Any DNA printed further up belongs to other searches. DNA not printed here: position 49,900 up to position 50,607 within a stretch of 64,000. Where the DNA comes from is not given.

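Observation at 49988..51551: Compact IS903-type transposon carrying a GxxExxY nuclease-like passenger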

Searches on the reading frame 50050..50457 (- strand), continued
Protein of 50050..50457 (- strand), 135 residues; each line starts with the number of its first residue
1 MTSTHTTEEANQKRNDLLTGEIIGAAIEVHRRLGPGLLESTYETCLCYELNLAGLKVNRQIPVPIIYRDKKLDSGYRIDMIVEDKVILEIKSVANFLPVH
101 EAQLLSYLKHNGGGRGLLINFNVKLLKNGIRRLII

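Call 94: fold_search(model_id=the predicted structure, library=pdb)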
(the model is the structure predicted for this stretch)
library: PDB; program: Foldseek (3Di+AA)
matches with E <= 10: 313; with E <= 0.001: 0
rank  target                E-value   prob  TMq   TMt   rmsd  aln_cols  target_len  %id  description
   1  4ic1_B                5.6e-03  1.00  0.46  0.32   4.3       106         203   22  Crystal structure of SSO0001 (released 2013-01-16)
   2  4ic1_G                6.8e-03  1.00  0.49  0.35   3.9       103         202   21  Crystal structure of SSO0001 (released 2013-01-16)
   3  1avq_A                8.2e-03  0.95  0.43  0.28  15.3       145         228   16  TOROIDAL STRUCTURE OF LAMBDA EXONUCLEASE DETERMINED AT 2.4 ANGSTROMS (released 1998-03-18)
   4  6m9k_B                1.0e-02  0.93  0.43  0.28  15.3       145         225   16  Crystal structure of lambda exonuclease in complex with the Red beta C-terminal domain (released 2019-01-02)
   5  4ic1_A                1.3e-02  1.00  0.49  0.35   3.8       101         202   21  Crystal structure of SSO0001 (released 2013-01-16)
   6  6ppj_A                1.9e-02  0.98  0.43  0.08   5.3       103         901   21  Cryo-EM structure of AdnA(D934A)-AdnB(D1014A) in complex with AMPPNP (released 2019-11-20)
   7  3sm4_B                1.9e-02  0.87  0.42  0.27  15.8       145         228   17  Crystal Structure of the K131A Mutant of Lambda Exonuclease in Complex with a 5'-Phosphorylated 14-mer/12-mer Duplex a (released 2011-07-20)
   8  3sm4_A                2.2e-02  0.77  0.39  0.26  16.1       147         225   16  Crystal Structure of the K131A Mutant of Lambda Exonuclease in Complex with a 5'-Phosphorylated 14-mer/12-mer Duplex a (released 2011-07-20)
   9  1avq_C                2.6e-02  0.89  0.43  0.28  12.2       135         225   17  TOROIDAL STRUCTURE OF LAMBDA EXONUCLEASE DETERMINED AT 2.4 ANGSTROMS (released 1998-03-18)
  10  4ic1_D                3.2e-02  0.98  0.48  0.34   4.0       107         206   20  Crystal structure of SSO0001 (released 2013-01-16)
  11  9iac_A                3.6e-02  0.82  0.38  0.22   5.9       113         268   14  Structure of the Argonaute-associated Cas4 family protein 1 (ACE1) from Microcystis aeruginosa (MaACE1) (released 2025-04-23)
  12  3slp_A                4.4e-02  0.77  0.43  0.28  15.4       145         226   16  Crystal Structure of Lambda Exonuclease in Complex with a 12 BP Symmetric DNA Duplex (released 2011-07-20)
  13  9kqh_A                4.7e-02  0.84  0.39  0.10   5.4       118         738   15  Crystal structure of Finegoldia magna DinG in complex with ssDNA and ADPNP (released 2025-12-03)
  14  2zyz_A                7.0e-02  0.47  0.27  0.36   8.2        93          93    6  Pyrobaculum aerophilum splicing endonuclease (released 2009-06-23)
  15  2zyz_C                7.9e-02  0.44  0.28  0.36   8.2        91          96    8  Pyrobaculum aerophilum splicing endonuclease (released 2009-06-23)
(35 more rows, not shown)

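Call 105: find_related_loci(query=A3, collection=viral_contigs, flank=1500)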
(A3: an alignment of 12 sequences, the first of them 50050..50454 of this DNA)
Query A3 (134 aa) in viral_contigs; peptide patterns used: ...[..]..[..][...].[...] (x = any residue, [..] = any of these).
7 stretches matched a pattern; 2 encode a relative of the query (tblastn E <= 1e-3); 2 distinct loci.
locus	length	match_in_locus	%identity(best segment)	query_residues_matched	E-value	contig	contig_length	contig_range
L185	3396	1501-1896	48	2-133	2e-37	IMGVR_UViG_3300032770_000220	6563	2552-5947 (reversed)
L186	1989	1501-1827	50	23-131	2e-33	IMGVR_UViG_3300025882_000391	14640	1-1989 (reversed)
